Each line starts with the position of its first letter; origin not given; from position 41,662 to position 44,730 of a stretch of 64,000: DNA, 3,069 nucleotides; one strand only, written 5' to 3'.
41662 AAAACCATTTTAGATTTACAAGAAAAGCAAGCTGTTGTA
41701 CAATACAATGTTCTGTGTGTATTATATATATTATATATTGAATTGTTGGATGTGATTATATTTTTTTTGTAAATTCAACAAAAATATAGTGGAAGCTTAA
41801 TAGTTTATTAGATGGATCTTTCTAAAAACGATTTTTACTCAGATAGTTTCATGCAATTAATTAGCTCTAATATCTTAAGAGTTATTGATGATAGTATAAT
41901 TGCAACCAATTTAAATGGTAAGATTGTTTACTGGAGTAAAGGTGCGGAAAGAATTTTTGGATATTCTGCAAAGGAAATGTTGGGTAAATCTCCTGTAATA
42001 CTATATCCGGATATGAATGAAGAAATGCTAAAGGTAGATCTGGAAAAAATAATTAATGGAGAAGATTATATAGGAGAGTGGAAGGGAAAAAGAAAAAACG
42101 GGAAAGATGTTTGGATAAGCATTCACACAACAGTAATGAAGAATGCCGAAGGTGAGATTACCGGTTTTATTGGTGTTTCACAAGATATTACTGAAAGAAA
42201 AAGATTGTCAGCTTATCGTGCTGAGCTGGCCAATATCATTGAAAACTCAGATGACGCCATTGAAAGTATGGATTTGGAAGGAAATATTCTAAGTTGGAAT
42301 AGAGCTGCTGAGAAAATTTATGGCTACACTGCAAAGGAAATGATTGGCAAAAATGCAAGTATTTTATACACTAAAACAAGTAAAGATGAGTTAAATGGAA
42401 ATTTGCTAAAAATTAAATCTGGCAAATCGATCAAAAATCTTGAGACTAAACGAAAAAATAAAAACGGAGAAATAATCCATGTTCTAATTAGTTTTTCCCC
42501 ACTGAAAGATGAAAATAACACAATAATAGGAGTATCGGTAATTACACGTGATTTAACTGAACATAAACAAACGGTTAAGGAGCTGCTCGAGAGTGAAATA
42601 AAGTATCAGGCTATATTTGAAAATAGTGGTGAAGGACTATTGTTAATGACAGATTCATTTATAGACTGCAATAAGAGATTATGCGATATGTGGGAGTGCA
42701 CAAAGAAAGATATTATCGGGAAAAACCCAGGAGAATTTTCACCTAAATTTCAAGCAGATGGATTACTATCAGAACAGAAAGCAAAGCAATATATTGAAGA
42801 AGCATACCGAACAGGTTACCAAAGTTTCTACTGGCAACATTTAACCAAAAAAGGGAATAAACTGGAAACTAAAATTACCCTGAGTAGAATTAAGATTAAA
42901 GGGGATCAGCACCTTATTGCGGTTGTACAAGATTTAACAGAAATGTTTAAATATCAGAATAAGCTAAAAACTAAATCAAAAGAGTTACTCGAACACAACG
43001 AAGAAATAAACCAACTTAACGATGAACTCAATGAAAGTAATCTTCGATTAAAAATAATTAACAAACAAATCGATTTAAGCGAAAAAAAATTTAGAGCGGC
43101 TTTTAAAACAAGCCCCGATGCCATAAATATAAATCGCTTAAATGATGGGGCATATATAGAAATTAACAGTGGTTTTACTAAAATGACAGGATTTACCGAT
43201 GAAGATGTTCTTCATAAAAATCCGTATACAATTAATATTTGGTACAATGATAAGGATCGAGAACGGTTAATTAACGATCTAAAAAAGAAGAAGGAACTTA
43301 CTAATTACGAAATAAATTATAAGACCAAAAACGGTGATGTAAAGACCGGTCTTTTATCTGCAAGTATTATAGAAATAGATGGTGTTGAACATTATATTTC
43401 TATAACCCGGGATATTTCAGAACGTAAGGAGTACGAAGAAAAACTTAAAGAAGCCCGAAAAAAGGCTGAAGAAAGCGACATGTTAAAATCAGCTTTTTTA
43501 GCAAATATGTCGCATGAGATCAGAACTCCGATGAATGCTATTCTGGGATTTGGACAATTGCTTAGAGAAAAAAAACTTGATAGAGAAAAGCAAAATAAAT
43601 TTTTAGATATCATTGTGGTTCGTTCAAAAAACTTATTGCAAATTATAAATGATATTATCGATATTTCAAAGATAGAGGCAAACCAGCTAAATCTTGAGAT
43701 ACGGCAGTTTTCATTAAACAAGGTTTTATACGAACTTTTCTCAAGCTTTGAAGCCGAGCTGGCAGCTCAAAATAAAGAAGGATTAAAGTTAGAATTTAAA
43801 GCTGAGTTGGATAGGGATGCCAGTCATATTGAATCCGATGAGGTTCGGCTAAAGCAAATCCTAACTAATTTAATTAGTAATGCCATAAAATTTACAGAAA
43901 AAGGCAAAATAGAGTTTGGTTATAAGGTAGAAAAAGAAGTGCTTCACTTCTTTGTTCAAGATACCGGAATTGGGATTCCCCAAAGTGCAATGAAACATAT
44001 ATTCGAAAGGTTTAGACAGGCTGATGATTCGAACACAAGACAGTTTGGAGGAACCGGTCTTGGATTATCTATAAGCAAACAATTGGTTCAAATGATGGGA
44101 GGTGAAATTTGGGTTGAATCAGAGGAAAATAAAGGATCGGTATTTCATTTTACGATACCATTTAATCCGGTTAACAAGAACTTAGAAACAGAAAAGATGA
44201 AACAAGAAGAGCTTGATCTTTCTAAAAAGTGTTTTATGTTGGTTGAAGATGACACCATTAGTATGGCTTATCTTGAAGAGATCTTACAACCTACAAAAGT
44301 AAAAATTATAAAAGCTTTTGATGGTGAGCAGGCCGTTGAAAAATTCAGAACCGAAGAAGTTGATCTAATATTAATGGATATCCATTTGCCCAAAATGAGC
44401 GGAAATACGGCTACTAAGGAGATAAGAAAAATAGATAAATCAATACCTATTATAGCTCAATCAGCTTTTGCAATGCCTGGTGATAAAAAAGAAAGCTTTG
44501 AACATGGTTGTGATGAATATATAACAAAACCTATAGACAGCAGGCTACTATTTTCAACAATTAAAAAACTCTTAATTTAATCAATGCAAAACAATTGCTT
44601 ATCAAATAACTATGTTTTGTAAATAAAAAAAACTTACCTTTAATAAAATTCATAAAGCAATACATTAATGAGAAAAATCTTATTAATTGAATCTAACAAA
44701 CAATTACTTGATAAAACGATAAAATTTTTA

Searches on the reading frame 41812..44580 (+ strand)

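Call 63: search_protein_families(library=pfam, proteins=[window:41812-44580:+], max_evalue=0.00001)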
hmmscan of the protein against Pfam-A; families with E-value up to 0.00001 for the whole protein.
window:41812-44580:+ (922 aa): 8 families
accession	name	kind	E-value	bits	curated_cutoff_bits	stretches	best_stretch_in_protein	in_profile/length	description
PF13426.13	PAS_9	-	1.8e-54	182.7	27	4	27-128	2-103/103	PAS domain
PF00989.32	PAS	-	2.1e-46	157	22.6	2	20-126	5-113/113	PAS fold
PF08448.16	PAS_4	-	1.2e-35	122.5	23.1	2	144-252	2-109/110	PAS fold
PF02518.31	HATPase_c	-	2.9e-32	111.8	26.4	1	676-785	2-110/111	Histidine kinase-, DNA gyrase B-, and HSP90-like ATPase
PF08447.18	PAS_3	-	4.2e-26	91.5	25.6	2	38-122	1-88/89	PAS fold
PF00072.30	Response_reg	-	2.6e-23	82.8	30.2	1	809-917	2-110/111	Response regulator receiver domain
PF13188.13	PAS_8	-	3.9e-23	81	21.8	0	264-316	2-53/65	PAS domain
PF00512.31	HisKA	-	1.9e-19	69.9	26.9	1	559-623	2-65/66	His Kinase A (phospho-acceptor) domain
